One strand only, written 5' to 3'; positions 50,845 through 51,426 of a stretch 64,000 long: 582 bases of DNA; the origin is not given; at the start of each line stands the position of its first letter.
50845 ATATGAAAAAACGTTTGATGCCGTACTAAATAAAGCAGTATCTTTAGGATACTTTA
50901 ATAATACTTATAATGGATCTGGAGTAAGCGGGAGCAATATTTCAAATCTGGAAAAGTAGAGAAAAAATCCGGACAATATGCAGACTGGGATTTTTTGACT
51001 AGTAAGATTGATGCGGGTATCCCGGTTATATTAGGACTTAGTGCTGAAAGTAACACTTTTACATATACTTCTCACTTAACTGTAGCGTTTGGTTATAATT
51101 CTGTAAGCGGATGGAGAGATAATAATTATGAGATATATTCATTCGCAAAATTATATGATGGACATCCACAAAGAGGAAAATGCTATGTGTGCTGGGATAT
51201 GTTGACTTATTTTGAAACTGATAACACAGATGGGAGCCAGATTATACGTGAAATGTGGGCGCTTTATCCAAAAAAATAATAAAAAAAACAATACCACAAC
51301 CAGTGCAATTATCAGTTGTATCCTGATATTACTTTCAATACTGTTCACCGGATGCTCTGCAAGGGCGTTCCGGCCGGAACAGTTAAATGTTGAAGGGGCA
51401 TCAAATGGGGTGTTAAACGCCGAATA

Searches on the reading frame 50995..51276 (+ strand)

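Call 97: search_protein_families(library=pfam, proteins=[window:50995-51276:+], max_evalue=0.01)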
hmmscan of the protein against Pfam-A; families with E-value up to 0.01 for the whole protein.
window:50995-51276:+ (94 aa): 1 family
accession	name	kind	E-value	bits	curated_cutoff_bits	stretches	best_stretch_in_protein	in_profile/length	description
PF13529.12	Peptidase_C39_2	-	0.0053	17.8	24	1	2-36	93-132/143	Peptidase_C39 like family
